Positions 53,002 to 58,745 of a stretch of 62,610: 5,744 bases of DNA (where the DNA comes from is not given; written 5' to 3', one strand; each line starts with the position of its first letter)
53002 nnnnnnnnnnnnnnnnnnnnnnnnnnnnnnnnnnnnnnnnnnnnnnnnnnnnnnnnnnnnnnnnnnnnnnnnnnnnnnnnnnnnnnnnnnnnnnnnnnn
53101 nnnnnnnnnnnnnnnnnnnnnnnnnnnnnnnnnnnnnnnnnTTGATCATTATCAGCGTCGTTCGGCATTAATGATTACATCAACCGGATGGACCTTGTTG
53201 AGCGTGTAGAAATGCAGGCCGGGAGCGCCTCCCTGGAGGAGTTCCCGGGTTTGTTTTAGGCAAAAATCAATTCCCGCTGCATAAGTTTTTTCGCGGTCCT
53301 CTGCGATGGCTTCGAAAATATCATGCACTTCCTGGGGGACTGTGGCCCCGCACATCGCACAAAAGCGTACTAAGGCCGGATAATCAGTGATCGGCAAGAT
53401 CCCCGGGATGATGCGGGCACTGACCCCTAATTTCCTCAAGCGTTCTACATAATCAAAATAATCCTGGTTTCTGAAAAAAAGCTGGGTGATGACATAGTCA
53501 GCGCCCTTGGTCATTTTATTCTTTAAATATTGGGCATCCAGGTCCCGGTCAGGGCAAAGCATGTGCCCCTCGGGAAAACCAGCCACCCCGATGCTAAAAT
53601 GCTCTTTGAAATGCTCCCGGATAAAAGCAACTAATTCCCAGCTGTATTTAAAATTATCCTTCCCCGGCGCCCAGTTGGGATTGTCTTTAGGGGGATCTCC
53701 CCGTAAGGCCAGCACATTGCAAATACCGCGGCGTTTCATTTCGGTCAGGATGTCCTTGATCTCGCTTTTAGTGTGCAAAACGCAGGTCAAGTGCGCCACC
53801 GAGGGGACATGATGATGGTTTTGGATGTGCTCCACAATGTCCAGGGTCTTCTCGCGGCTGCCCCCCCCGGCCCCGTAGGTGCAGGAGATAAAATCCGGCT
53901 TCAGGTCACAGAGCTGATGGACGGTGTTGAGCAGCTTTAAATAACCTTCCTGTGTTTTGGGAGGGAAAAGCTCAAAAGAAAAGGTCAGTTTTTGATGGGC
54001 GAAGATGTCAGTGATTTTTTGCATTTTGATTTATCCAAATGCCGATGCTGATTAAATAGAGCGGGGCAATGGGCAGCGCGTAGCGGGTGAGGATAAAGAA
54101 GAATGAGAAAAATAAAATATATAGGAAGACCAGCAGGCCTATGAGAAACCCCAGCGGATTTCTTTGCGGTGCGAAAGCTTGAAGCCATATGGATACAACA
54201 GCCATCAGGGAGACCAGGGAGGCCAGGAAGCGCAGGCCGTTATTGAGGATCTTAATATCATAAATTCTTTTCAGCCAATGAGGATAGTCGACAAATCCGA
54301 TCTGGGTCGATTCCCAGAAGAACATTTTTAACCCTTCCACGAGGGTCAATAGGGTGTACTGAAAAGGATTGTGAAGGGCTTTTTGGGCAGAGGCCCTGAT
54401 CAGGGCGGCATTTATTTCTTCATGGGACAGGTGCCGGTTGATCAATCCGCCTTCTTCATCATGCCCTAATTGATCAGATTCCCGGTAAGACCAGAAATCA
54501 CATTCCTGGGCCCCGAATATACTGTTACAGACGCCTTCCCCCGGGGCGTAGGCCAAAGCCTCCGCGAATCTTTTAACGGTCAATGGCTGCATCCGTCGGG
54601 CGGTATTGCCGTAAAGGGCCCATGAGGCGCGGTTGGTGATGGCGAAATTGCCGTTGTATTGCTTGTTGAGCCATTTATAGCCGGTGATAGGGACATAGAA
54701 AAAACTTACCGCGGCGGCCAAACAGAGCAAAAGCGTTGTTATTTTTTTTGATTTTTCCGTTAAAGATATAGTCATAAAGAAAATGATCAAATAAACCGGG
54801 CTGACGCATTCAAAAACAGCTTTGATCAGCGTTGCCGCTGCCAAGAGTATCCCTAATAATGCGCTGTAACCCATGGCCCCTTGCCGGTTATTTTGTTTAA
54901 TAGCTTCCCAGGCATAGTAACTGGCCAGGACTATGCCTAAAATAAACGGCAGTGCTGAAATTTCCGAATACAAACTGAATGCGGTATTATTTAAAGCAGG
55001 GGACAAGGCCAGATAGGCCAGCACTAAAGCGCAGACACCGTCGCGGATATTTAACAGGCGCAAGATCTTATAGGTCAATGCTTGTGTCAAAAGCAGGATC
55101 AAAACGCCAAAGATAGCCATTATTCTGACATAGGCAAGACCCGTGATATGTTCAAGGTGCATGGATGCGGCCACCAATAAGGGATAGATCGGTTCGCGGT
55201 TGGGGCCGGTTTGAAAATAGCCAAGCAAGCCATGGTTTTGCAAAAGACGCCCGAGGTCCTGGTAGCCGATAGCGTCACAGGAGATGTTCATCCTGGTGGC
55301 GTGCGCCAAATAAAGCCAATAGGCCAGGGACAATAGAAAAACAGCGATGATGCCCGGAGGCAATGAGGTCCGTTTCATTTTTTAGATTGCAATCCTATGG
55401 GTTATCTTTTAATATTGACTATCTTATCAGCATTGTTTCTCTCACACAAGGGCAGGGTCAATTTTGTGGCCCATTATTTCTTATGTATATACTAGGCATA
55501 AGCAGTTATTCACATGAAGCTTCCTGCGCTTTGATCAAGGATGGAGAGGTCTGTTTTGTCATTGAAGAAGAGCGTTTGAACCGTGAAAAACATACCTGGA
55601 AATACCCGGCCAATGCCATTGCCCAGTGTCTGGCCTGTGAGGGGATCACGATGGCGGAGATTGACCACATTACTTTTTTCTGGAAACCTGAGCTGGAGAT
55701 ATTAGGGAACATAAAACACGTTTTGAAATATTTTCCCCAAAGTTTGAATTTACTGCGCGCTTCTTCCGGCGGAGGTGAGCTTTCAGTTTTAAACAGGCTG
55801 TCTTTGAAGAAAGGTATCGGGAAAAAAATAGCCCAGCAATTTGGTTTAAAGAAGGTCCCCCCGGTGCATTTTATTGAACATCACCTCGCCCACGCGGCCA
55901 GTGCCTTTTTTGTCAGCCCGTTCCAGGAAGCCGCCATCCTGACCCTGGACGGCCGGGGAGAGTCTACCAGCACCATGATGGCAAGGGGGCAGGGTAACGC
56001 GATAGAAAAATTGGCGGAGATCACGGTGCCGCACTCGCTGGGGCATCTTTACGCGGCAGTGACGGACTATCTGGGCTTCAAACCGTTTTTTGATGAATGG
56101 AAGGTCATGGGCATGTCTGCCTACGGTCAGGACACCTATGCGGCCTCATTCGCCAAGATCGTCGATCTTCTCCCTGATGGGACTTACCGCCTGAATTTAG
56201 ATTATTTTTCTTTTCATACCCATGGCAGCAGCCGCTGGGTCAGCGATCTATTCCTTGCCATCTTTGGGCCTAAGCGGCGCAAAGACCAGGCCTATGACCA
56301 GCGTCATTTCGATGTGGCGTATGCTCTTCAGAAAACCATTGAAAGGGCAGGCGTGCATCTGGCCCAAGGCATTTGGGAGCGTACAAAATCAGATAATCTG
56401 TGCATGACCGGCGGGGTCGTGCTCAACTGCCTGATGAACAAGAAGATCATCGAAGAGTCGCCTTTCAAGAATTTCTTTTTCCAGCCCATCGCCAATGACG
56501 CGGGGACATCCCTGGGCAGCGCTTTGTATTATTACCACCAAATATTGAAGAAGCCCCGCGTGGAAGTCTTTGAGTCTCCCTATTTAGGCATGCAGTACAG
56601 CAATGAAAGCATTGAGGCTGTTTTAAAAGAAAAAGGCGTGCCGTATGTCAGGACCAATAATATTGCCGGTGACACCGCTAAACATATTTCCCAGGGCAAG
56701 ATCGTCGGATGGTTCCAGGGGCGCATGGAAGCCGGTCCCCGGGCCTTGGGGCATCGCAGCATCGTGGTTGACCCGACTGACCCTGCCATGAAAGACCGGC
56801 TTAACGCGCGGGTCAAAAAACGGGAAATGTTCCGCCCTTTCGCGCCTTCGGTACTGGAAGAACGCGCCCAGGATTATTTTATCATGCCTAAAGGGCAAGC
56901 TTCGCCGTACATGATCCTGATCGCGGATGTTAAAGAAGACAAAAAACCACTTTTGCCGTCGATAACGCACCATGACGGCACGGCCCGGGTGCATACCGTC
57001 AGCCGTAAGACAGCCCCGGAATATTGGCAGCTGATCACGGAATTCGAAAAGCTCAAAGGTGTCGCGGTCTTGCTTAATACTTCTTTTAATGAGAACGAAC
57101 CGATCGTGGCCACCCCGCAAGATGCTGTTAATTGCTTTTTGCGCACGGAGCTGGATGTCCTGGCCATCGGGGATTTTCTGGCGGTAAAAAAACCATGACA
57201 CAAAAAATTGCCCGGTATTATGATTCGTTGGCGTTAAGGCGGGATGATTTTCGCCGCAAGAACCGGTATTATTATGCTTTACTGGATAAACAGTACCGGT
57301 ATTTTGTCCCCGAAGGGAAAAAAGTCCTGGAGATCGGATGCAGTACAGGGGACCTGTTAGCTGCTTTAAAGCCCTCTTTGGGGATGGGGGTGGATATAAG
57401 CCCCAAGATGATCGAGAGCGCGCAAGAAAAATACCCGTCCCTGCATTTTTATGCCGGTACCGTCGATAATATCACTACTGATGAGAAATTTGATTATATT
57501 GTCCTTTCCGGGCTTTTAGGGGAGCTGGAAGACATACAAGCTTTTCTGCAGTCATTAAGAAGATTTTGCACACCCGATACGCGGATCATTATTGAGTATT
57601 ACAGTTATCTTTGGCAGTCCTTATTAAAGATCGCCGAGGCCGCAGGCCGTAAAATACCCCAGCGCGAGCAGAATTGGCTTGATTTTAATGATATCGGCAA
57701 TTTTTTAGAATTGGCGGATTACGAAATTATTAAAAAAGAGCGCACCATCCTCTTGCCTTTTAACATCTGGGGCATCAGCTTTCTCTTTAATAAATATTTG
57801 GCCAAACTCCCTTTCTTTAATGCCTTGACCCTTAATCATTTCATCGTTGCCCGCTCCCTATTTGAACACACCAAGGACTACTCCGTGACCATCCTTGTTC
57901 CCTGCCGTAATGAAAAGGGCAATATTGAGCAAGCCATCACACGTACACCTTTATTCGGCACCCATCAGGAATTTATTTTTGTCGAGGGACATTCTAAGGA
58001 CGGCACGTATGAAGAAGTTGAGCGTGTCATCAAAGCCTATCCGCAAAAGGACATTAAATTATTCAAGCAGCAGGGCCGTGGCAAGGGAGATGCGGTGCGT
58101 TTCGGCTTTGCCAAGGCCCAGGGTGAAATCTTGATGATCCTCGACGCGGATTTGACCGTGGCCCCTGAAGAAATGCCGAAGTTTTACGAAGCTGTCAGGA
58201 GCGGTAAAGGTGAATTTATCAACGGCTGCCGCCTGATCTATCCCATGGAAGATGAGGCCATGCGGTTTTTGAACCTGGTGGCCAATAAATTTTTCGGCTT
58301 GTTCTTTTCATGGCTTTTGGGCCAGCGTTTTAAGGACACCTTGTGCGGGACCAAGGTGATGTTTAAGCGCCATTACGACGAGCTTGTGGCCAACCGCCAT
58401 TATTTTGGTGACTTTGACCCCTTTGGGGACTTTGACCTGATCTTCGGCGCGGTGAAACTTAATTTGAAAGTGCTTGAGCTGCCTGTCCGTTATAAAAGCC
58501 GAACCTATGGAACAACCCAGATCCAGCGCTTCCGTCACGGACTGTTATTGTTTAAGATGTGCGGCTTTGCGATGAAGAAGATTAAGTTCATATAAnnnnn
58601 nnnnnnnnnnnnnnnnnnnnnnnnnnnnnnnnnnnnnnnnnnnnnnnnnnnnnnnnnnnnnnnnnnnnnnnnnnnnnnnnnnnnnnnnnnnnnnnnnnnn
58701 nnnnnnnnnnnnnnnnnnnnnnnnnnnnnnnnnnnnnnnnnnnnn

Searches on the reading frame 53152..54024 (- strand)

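Call 12: search_protein_families(library=pfam, proteins=[window:53152-54024:-], max_evalue=0.001)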
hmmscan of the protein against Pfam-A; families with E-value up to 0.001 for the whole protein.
window:53152-54024:- (290 aa): 1 family
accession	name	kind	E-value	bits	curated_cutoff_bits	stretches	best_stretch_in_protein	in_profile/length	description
PF02219.23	MTHFR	-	4.9e-90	302.2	24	1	3-285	1-283/287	Methylenetetrahydrofolate reductase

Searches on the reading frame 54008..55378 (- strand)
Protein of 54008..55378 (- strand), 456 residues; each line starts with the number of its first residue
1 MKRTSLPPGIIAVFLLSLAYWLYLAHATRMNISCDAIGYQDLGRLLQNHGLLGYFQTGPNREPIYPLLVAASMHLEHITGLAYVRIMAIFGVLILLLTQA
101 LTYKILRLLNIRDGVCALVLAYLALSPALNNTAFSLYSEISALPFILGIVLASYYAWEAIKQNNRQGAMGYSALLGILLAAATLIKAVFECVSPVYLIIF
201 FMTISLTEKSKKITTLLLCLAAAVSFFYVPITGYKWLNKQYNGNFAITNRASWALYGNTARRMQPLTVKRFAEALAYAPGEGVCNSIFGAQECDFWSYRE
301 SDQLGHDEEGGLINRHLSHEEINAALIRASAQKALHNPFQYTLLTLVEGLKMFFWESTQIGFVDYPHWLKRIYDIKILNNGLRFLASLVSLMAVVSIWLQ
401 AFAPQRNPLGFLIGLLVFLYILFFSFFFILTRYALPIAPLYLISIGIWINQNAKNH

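Call 12: search_protein_families(library=pfam, proteins=[window:54008-55378:-], max_evalue=0.001)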
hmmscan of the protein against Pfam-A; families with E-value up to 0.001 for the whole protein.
window:54008-55378:- (456 aa): 0 families

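Call 13: search_protein_families(library=pfam, proteins=[window:54008-55378:-], max_evalue=0.01)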
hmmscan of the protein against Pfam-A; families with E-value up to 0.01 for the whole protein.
window:54008-55378:- (456 aa): 0 families

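Call 48: search_protein_families(library=ncbifam, proteins=[window:54008-55378:-], max_evalue=0.001)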
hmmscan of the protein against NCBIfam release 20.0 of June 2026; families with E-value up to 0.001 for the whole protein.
window:54008-55378:- (456 aa): 0 families

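Call 60: search_protein_families(library=pfam, proteins=[window:54008-55378:-], max_evalue=10)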
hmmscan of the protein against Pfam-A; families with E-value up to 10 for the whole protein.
window:54008-55378:- (456 aa): 1 family
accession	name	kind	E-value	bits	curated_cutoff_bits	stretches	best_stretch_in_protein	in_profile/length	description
PF11057.13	Cortexin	-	0.57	10.5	25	1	69-95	14-40/76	Cortexin of kidney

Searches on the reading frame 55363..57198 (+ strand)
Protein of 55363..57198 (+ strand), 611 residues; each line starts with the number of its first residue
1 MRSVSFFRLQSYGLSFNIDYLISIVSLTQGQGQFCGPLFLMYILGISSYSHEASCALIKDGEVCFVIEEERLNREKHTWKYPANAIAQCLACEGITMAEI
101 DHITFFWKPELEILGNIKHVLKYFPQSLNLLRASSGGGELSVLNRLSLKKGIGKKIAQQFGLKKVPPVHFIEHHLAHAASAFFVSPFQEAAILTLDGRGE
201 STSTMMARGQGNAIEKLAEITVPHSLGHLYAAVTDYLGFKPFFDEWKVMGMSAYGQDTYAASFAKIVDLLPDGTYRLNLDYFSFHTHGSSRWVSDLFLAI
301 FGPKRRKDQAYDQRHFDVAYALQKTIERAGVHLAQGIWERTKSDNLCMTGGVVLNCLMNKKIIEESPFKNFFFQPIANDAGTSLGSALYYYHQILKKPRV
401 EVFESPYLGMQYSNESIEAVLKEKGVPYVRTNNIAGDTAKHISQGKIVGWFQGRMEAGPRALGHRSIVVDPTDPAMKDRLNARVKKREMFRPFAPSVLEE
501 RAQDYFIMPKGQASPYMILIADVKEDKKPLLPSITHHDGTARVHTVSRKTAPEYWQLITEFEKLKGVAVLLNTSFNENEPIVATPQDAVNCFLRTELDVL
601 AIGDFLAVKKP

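Call 13: search_protein_families(library=pfam, proteins=[window:55363-57198:+], max_evalue=0.01)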
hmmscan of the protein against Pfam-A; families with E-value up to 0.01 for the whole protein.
window:55363-57198:+ (611 aa): 4 families
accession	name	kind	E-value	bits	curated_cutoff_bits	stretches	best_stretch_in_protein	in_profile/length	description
PF16861.10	Carbam_trans_C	-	2.5e-68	229.4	27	1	439-608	1-169/170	Carbamoyltransferase C-terminus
PF02543.21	Carbam_trans_N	-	1.1e-66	226.1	24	1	43-388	2-346/346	Carbamoyltransferase N-terminus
PF00814.31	TsaD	-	1.3e-05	25.5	24.8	1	152-367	68-242/264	tRNA N6-adenosine threonylcarbamoyltransferase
PF22521.2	HypF_C_2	-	0.00071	19.8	27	1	312-385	163-240/241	Carbamoyltransferase, Kae1-like Domain, second subdomain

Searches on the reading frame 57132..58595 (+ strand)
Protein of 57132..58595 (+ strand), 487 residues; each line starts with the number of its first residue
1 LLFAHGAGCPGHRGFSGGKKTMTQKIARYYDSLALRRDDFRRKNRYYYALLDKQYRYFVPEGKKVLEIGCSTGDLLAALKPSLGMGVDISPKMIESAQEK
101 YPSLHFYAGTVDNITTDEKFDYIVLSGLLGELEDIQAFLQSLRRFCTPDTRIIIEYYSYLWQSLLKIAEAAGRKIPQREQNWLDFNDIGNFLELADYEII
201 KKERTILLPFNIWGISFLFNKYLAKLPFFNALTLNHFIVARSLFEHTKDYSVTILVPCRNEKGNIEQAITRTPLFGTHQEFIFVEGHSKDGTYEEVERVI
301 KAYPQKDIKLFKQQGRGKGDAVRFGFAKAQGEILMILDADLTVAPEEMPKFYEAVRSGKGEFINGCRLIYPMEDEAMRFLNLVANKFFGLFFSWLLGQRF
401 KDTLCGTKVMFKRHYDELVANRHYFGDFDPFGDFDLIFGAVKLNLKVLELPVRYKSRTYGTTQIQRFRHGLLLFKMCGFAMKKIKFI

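Call 13: search_protein_families(library=pfam, proteins=[window:57132-58595:+], max_evalue=0.01)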
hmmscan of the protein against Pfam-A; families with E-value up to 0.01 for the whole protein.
window:57132-58595:+ (487 aa): 11 families
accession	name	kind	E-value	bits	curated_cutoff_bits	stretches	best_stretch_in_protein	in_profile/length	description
PF00535.33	Glycos_transf_2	-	7.2e-19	68.8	23.3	1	253-383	1-131/168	Glycosyl transferase family 2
PF13847.12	Methyltransf_31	-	3.3e-14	53.3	27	1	62-160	4-114/145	Methyltransferase domain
PF13489.12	Methyltransf_23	-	6.9e-14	52.3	27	1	53-200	11-162/164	Methyltransferase domain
PF08242.18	Methyltransf_12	-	1.2e-13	52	30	1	66-151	1-97/98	Methyltransferase domain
PF13649.12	Methyltransf_25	-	6.6e-13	49.6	27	1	65-148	1-95/97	Methyltransferase domain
PF08241.18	Methyltransf_11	-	4.8e-11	43.6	21.2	1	66-154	1-95/95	Methyltransferase domain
PF10111.15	Glyco_tranf_2_2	-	6e-08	32.9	27.3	1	253-373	1-124/276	Glycosyltransferase like family 2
PF07021.18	MetW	-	1e-06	28.9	21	1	58-204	10-158/193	Methionine biosynthesis protein MetW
PF13641.12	Glyco_tranf_2_3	-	2.8e-05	24.7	27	1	252-369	3-125/230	Glycosyltransferase like family 2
PF05401.17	NodS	-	0.00011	22.6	24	1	64-153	46-143/201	Nodulation protein S (NodS)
PF01209.24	Ubie_methyltran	-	0.0018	18.1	20.1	1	60-158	46-155/233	ubiE/COQ5 methyltransferase family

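Call 48: search_protein_families(library=ncbifam, proteins=[window:57132-58595:+], max_evalue=0.001)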
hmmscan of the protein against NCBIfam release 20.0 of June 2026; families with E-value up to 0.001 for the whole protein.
window:57132-58595:+ (487 aa): 26 families (the best 25 are shown)
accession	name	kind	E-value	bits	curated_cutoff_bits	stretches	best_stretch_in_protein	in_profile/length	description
TIGR04182.1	glyco_TIGR04182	equivalog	1.3e-26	93.7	325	1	252-474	2-211/293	S-layer glycoprotein N-glycosyltransferase AglJ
NF041391.1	DPhHxTase_Halo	equivalog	1.8e-11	43.5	375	1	305-470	43-198/213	dolichyl-phosphate hexose transferase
TIGR03937.1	PgaC_IcaA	equivalog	3.3e-11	42.8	422.3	1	245-345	40-140/407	poly-beta-1,6-N-acetyl-D-glucosamine synthase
NF043040.1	corrin_prot_MT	hypoth_equivalog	1.2e-10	41.2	180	1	58-154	38-147/216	corrinoid protein-associated methyltransferase CpaM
TIGR04283.1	glyco_like_mftF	equivalog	7.9e-10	38.7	182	1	253-355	2-96/221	TIGR04283 family arsenosugar biosynthesis glycosyltransferase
NF007986.1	PRK10714.1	equivalog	1.7e-08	33.9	529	1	251-358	7-118/316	undecaprenyl-phosphate 4-deoxy-4-formamido-L-arabinose transferase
TIGR02072.1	BioC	equivalog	2.9e-08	33.8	184.95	1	60-199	33-173/244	malonyl-ACP O-methyltransferase BioC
NF047588.1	GlcsyltransPgfSStrep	equivalog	4.1e-08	32.8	500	1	252-424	3-173/308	glycosyltransferase PgfS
TIGR02081.1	metW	equivalog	5.2e-08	32.7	189.5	1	58-170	10-124/194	methionine biosynthesis protein MetW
NF010496.0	PRK13915.1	equivalog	8e-08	31.7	262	1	241-343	22-129/307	glucosyl-3-phosphoglycerate synthase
NF045882.1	PLipidMtase_Leg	equivalog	2.6e-07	30.6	390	1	64-168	45-157/207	phospholipid N-methyltransferase PmtA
NF045667.1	MTase_DVU1556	equivalog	2.6e-07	30.3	155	1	59-154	20-119/213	DVU_1556 family methyltransferase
NF001244.0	PRK00216.1-5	equivalog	9e-07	28.4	216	1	60-154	47-153/236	bifunctional demethylmenaquinone methyltransferase/2-methoxy-6-polyprenyl-1,4-benzoquinol methylase UbiE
TIGR02021.1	BchM-ChlM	equivalog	1.2e-06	28.1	158.9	1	60-204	53-205/218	magnesium protoporphyrin IX methyltransferase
TIGR01934.1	MenG_MenH_UbiE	subfamily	1.4e-06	27.7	158.35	1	60-154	38-141/223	ubiquinone/menaquinone biosynthesis methyltransferase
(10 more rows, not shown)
